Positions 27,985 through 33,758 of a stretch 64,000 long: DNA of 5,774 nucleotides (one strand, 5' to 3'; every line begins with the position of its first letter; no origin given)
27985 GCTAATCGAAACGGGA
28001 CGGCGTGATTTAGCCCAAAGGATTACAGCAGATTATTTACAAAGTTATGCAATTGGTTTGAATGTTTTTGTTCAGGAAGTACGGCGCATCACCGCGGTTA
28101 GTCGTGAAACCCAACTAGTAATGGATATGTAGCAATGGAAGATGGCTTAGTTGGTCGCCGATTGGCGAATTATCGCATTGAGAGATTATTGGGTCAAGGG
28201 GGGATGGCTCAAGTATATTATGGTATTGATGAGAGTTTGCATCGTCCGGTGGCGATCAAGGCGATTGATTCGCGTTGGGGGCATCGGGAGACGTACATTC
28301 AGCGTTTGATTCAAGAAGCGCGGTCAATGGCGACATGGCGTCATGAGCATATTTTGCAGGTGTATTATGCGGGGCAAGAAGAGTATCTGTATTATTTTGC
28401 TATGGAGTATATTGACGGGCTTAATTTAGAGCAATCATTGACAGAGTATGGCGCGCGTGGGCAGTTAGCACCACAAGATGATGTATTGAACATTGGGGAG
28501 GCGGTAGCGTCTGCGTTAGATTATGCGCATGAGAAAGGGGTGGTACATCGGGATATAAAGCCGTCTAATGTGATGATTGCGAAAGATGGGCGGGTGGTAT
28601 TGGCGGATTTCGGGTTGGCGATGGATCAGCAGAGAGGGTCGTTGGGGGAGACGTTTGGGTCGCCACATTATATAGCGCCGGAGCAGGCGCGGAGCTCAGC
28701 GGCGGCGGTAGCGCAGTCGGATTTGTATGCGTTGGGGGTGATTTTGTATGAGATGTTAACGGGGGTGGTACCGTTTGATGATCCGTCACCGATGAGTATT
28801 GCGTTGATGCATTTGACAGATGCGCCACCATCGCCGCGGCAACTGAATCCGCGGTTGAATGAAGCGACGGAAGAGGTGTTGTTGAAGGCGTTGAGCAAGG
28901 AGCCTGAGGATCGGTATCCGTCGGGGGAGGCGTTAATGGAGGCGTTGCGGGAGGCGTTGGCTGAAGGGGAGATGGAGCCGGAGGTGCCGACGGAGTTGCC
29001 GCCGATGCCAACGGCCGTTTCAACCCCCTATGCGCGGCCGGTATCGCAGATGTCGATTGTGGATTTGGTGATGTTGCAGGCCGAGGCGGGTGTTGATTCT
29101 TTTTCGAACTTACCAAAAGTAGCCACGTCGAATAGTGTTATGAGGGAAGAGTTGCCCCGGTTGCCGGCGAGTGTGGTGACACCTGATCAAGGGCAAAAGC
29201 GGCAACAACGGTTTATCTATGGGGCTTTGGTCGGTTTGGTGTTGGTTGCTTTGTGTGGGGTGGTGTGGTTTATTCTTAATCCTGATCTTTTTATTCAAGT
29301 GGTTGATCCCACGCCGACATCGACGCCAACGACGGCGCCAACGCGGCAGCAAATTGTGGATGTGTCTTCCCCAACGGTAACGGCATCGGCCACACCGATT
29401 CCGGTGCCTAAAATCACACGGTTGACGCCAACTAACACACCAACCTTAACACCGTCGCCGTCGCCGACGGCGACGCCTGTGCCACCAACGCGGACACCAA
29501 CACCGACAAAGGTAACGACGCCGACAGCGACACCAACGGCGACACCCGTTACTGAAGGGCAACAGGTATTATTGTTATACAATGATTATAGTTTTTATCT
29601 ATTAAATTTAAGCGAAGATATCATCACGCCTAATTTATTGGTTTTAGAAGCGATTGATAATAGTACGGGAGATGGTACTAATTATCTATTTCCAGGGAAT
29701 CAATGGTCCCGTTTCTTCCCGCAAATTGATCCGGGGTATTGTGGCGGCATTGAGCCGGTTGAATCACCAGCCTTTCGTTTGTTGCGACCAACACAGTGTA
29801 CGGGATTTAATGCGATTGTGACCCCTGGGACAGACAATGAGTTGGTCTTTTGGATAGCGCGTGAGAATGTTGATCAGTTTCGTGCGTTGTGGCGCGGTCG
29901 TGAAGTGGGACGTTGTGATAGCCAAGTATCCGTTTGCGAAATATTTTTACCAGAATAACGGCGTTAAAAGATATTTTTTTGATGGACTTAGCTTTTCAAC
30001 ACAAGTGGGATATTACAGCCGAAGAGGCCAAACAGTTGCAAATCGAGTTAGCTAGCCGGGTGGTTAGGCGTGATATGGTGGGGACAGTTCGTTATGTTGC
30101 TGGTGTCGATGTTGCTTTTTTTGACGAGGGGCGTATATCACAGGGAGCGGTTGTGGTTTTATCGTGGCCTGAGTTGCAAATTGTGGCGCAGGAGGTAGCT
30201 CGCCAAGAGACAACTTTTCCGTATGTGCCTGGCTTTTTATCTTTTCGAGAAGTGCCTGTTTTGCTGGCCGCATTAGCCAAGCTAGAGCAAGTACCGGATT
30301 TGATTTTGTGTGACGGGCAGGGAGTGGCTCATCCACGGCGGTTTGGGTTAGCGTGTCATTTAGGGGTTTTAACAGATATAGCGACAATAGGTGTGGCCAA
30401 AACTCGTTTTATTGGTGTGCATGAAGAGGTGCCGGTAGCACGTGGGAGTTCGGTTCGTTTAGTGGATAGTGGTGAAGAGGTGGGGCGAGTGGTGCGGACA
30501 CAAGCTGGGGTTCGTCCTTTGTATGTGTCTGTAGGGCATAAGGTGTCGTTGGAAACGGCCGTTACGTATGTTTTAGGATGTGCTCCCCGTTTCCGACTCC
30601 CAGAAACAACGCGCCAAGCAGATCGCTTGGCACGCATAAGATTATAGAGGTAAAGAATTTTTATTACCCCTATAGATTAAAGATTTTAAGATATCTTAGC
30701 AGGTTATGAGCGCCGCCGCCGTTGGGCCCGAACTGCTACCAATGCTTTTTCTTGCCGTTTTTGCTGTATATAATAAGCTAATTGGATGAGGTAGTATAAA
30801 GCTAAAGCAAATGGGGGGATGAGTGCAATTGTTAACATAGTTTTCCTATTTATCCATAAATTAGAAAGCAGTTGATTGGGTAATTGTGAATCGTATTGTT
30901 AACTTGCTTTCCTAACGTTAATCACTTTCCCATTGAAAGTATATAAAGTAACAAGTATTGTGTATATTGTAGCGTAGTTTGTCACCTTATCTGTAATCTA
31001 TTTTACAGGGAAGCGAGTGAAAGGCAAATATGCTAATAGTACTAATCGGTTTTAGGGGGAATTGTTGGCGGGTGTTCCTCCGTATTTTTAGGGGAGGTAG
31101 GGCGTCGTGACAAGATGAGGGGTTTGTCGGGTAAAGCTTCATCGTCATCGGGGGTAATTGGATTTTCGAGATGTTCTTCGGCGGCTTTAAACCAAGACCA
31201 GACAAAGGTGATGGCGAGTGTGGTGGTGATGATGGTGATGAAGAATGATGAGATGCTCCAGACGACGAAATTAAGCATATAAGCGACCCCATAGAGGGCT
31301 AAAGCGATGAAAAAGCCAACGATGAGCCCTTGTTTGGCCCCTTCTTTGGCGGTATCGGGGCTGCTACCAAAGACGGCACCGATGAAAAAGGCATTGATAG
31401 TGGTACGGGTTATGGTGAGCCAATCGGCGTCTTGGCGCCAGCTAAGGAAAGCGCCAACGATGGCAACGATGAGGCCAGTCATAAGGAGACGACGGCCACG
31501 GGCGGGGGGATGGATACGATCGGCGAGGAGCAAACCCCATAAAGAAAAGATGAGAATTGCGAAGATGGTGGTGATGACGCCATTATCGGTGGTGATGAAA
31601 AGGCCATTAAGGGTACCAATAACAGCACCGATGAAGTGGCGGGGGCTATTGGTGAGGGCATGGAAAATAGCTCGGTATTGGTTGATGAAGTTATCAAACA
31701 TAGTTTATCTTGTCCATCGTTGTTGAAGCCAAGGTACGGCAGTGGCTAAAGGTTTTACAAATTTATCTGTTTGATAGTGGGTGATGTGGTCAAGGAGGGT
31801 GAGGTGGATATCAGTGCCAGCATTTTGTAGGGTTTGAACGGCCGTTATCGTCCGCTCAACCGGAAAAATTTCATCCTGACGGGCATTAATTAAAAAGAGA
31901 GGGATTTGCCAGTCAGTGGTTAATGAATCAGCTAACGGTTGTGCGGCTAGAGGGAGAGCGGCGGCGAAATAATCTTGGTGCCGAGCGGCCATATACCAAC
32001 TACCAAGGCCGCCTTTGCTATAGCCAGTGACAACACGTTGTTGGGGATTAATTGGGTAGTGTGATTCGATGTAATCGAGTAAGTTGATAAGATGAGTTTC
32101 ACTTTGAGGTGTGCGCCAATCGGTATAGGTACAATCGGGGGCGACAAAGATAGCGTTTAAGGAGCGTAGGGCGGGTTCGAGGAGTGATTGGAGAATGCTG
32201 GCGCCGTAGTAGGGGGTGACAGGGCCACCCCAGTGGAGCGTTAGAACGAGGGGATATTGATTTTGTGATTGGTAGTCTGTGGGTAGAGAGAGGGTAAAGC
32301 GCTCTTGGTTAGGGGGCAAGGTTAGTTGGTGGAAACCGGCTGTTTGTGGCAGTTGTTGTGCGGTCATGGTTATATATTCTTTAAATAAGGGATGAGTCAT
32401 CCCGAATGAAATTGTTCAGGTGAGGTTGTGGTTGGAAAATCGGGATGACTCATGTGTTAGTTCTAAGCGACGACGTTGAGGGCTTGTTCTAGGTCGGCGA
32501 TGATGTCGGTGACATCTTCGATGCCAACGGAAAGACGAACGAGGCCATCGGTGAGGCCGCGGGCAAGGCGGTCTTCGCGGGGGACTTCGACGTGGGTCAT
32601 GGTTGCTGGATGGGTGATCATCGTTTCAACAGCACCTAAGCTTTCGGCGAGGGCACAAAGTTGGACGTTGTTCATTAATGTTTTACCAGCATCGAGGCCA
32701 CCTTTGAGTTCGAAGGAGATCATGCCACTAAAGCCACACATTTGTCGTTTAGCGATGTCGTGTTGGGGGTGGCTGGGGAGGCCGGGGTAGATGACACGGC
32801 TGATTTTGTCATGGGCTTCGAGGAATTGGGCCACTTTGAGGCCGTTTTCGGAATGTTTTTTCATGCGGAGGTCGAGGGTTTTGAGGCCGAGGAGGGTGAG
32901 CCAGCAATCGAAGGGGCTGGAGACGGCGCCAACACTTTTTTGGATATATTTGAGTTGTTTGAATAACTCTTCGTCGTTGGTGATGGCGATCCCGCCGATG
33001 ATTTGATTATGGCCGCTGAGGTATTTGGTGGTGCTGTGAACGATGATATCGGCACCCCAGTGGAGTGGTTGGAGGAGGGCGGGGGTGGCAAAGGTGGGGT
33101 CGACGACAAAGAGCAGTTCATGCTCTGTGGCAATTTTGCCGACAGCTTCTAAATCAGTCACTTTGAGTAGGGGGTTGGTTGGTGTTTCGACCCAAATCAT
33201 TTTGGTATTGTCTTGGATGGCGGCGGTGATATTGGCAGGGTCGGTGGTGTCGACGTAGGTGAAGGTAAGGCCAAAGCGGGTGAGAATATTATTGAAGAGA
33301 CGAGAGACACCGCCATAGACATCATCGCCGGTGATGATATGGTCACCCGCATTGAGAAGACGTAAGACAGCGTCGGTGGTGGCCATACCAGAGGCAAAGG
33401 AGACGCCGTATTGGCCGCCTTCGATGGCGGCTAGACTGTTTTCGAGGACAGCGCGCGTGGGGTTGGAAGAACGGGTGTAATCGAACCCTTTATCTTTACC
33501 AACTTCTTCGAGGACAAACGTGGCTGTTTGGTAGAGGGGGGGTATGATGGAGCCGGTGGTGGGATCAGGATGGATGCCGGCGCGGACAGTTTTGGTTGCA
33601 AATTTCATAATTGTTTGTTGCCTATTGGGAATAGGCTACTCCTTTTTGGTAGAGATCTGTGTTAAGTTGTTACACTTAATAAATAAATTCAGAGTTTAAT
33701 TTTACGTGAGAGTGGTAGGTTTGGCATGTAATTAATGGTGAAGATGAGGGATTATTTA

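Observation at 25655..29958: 825-aa protein of unknown function translationally coupled to a membrane Ser/Thr kinase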

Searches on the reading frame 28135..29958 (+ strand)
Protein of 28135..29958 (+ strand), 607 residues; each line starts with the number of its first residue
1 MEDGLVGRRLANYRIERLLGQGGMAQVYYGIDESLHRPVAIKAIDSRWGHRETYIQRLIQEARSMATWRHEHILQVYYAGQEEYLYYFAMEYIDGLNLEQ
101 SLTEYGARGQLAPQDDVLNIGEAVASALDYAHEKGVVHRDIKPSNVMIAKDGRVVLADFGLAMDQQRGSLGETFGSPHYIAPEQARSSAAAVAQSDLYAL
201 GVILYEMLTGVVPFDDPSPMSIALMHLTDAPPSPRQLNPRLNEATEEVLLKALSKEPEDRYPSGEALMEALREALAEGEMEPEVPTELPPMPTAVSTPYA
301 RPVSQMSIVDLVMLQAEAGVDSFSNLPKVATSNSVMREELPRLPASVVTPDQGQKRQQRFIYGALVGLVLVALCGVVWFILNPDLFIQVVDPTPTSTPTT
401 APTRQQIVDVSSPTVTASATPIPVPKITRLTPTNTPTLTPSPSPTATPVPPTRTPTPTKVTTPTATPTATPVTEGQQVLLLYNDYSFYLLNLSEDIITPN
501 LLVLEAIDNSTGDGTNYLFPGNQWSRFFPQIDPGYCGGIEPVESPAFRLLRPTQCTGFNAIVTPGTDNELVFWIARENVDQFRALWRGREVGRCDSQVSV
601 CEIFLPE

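Call 7: search_protein_families(library=pfam, proteins=[window:28135-29958:+], max_evalue=0.1)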
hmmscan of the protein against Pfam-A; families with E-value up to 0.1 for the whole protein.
window:28135-29958:+ (607 aa): 8 families
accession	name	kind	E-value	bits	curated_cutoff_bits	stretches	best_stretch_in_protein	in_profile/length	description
PF00069.31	Pkinase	-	1.2e-47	163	31.7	1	13-266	1-257/263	Protein kinase domain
PF07714.23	PK_Tyr_Ser-Thr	-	1.7e-32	113.2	23.1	1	15-260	3-248/258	Protein tyrosine and serine/threonine kinase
PF03109.22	ABC1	-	3.5e-05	23.5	22.9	1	89-165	146-217/244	ABC1 atypical kinase-like domain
PF01636.29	APH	-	5.9e-05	23.4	23.2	1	108-163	137-198/239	Phosphotransferase enzyme family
PF14531.12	Kinase-like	-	0.0023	17.7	25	1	131-221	161-258/289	Kinase-like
PF17667.7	Pkinase_fungal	-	0.0086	15.3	24.1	1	130-167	302-344/387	Fungal protein kinase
PF10907.13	DUF2749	-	0.015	15.8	25.5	1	364-403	10-49/72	Protein of unknown function (DUF2749)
PF06293.20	Kdo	-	0.075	12.9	21.3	0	76-160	79-167/207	Lipopolysaccharide kinase (Kdo/WaaP) family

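Call 8: search_protein_families(library=ncbifam, proteins=[window:28135-29958:+], max_evalue=0.1)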
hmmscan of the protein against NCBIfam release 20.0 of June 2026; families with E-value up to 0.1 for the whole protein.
window:28135-29958:+ (607 aa): 26 families (the best 25 are shown)
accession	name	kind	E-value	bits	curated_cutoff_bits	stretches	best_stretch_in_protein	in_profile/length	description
NF033483.0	PknB_PASTA_kin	equivalog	6.6e-91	306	450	1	13-381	9-356/563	Stk1 family PASTA domain-containing Ser/Thr kinase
NF052427.1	StpK7MSMEG_1200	equivalog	4.8e-53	180.6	900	1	9-277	5-271/601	serine/threonine protein kinase StpK7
NF047741.1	antiphage_MADS6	equivalog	1.8e-51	175.4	460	2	112-289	296-473/612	methylation-associated defense system protein kinase MAD6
NF009651.0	PRK13184.1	equivalog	2.8e-40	138.1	839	1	11-279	2-294/932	serine/threonine-protein kinase PknD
TIGR03903.1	TOMM_kin_cyc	equivalog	9.7e-31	106.5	705.75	1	38-273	5-246/1267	TOMM system kinase/cyclase fusion protein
NF038150.1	lanthi_synth_IV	equivalog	3.9e-29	101.5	650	1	13-285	191-460/851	class IV lanthionine synthetase LanL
NF053615.1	SerThrKinAfsKStmc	equivalog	4.2e-24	85.2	1300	1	8-232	10-231/809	protein serine/threonine kinase AfsK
NF033442.0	BREX_PglW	equivalog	3e-18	65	990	2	13-163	514-661/1391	BREX system serine/threonine kinase PglW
NF038151.1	lanthi_synth_III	equivalog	4.5e-18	65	575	1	13-236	222-453/833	class III lanthionine synthetase LanKC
NF043056.1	T4SS_LegK1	equivalog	6.2e-13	48.2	550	1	18-206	78-282/516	Dot/Icm T4SS effector kinase LegK1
TIGR03724.2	arch_bud32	equivalog_domain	6.1e-10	38.9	125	1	56-165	38-134/193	KEOPS complex kinase/ATPase Bud32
NF011463.0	PRK14879.1-4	equivalog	2.2e-08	33.8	188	1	56-163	63-161/237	Kae1-associated kinase Bud32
NF011464.0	PRK14879.1-7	equivalog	1.2e-07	31.7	246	1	56-162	51-149/221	Kae1-associated kinase Bud32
NF007174.0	PRK09605.1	equivalog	3.4e-07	29.1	447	1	55-165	380-476/535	bifunctional N(6)-L-threonylcarbamoyladenine synthase/serine/threonine protein kinase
NF058632.1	SerThrKinPrkT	equivalog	1e-06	28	280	1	12-153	22-156/322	serine/threonine protein kinase PrkT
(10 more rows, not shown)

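Call 61: find_homologous_proteins(query=window:28135-29955:+, max_evalue=1e-30)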
Query window:28135-29955:+ (607 aa): 5014 proteins with E <= 1e-30 among 8000 candidates; the best 120 are listed.
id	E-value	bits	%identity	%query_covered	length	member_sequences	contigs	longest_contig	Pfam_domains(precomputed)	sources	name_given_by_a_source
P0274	0.0e+0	1374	100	100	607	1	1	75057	PF07714.24,PF00069.32,PF03109.23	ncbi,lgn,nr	ncbi:MAG TPA: serine/threonine-protein kinase [Anaerolineae bacterium]|nr:serine/threonine-protein k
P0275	1.9e-212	725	61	48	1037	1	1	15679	PF06293.21,PF07714.24,PF00069.32,PF26549.1,PF00930.28,PF03109.23,PF14531.13,PF26550.2,PF07676.19,PF01636.30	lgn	-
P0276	2.1e-210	718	38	99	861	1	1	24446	PF06293.21,PF07714.24,PF00069.32,PF03109.23,PF14531.13,PF17667.8,PF01636.30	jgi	jgi:serine/threonine protein kinase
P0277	1.6e-208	712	63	52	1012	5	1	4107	PF07714.24,PF00069.32,PF03109.23,PF14531.13,PF01636.30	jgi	jgi:serine/threonine protein kinase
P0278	3.9e-208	711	64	50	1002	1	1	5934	PF07714.24,PF00069.32,PF03109.23,PF14531.13,PF01636.30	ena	-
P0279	1.2e-207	709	59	53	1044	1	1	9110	PF07714.24,PF00069.32,PF03109.23,PF01636.30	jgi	jgi:serine/threonine-protein kinase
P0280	5.5e-207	707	60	52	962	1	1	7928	PF06293.21,PF07714.24,PF00069.32,PF03109.23,PF14531.13,PF01636.30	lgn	-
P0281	1.5e-205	702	63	46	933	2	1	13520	PF07714.24,PF00069.32,PF03109.23,PF14531.13,PF01636.30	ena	-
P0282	2.9e-205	702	62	52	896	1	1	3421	PF06293.21,PF07714.24,PF00069.32,PF03109.23,PF14531.13,PF17667.8,PF01636.30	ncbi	-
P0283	5.4e-205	701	62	48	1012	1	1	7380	PF07714.24,PF00069.32,PF03109.23,PF14531.13,PF01636.30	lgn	-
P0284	5.5e-205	701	60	51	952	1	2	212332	PF06293.21,PF07714.24,PF00069.32,PF03109.23,PF14531.13,PF17667.8,PF01636.30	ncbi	-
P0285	1.6e-204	699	62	45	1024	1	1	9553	PF06293.21,PF07714.24,PF00069.32,PF03109.23,PF14531.13,PF17667.8,PF01636.30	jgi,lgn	jgi:serine/threonine protein kinase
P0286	3.8e-204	698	62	52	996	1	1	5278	PF07714.24,PF00069.32,PF03109.23,PF14531.13,PF01636.30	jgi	jgi:serine/threonine protein kinase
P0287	5.2e-204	697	57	53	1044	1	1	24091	PF07714.24,PF00069.32,PF03109.23,PF01636.30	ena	-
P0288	1.6e-203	696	58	56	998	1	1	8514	PF06293.21,PF07714.24,PF00069.32,PF03109.23,PF14531.13,PF01636.30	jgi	jgi:serine/threonine protein kinase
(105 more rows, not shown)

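Call 62: search_protein_families(library=padloc, proteins=[window:28135-29955:+], max_evalue=0.01)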
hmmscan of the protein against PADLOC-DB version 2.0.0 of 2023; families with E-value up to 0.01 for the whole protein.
window:28135-29955:+ (607 aa): 34 families (the best 25 are shown)
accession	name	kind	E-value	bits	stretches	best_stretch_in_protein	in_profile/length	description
PDLC04061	PD-T4-6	-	1.4e-89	299.9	1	11-471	16-478/510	-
PDLC04057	PD-T4-6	-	3.3e-80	268.2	1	12-287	9-283/443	-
PDLC04042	PD-T4-6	-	6.4e-79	263.6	1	12-281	10-279/292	-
PDLC04053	PD-T4-6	-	1.1e-78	262.9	1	8-296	6-291/311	-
PDLC04060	PD-T4-6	-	3e-75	252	1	7-379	3-356/486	-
PDLC04043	PD-T4-6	-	4e-73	245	1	8-331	12-289/452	-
PDLC04047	PD-T4-6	-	1.1e-72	243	1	10-281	9-279/327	-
PDLC04054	PD-T4-6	-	2.5e-67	225.8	1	8-298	7-299/347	-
PDLC04048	PD-T4-6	-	9.9e-67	223.8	1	12-277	11-275/354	-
PDLC04138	mad6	-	1.4e-62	210.6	1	9-289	49-328/659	mads_6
PDLC04039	PD-T4-6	-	3.5e-61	205.6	1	3-280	6-281/458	-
PDLC04052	PD-T4-6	-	8.6e-61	204.6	1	12-279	10-280/496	-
PDLC04041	PD-T4-6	-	7.9e-60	201.3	1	11-278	28-297/443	-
PDLC04040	PD-T4-6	-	6e-59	198.2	1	18-279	1-269/547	-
PDLC01088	C3a189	-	1.6e-55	187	1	16-271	2-258/840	kinase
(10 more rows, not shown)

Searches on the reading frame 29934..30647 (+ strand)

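Call 7: search_protein_families(library=pfam, proteins=[window:29934-30647:+], max_evalue=0.1)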
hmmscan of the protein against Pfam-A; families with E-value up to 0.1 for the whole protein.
window:29934-30647:+ (237 aa): 1 family
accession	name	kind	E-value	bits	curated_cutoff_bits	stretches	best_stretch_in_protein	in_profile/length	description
PF04493.20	Endonuclease_5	-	5.3e-75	251.9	23.4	1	38-231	2-198/198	Endonuclease V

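Call 8: search_protein_families(library=ncbifam, proteins=[window:29934-30647:+], max_evalue=0.1)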
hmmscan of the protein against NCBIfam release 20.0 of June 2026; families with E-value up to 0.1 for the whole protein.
window:29934-30647:+ (237 aa): 2 families
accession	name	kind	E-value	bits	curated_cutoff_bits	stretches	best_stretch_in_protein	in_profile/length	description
NF008629.1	PRK11617.1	equivalog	7.3e-88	293.6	230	1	28-236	2-211/218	deoxyribonuclease V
NF041102.1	endonuc_V_Ttgales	equivalog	2.3e-64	217.5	300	1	23-232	2-211/216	endonuclease V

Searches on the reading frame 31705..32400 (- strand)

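Call 81: search_protein_families(library=pfam, proteins=[window:31705-32400:-], max_evalue=0.00001)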
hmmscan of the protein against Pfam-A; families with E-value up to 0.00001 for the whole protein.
window:31705-32400:- (231 aa): 2 families
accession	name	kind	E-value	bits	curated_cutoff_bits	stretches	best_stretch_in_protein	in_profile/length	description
PF00756.26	Esterase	-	1.1e-09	38.8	22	1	101-156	96-153/251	Putative esterase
PF00326.27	Peptidase_S9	-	2.1e-07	31.1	22.6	0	104-163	48-105/213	Prolyl oligopeptidase family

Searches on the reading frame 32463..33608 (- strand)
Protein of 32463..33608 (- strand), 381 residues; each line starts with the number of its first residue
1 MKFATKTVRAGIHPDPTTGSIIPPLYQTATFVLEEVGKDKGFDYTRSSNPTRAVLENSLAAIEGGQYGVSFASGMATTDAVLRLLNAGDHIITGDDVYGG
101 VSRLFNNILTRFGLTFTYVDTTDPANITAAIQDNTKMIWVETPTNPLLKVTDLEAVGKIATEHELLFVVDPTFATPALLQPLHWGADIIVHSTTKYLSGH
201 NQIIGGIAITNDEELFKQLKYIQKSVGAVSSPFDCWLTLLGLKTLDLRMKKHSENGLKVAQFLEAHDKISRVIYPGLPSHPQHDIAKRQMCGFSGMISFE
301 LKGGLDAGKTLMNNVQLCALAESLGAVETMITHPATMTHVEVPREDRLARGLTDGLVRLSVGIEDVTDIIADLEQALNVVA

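Call 81: search_protein_families(library=pfam, proteins=[window:32463-33608:-], max_evalue=0.00001)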
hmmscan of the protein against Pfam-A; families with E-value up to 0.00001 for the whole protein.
window:32463-33608:- (381 aa): 2 families
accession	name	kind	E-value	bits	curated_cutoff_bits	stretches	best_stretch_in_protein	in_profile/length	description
PF01053.26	Cys_Met_Meta_PP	-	3.4e-152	506.9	27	1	4-378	1-381/381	Cys/Met metabolism PLP-dependent enzyme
PF01041.23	DegT_DnrJ_EryC1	-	3.1e-07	30.4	19.8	1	50-224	24-200/360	DegT/DnrJ/EryC1/StrS aminotransferase family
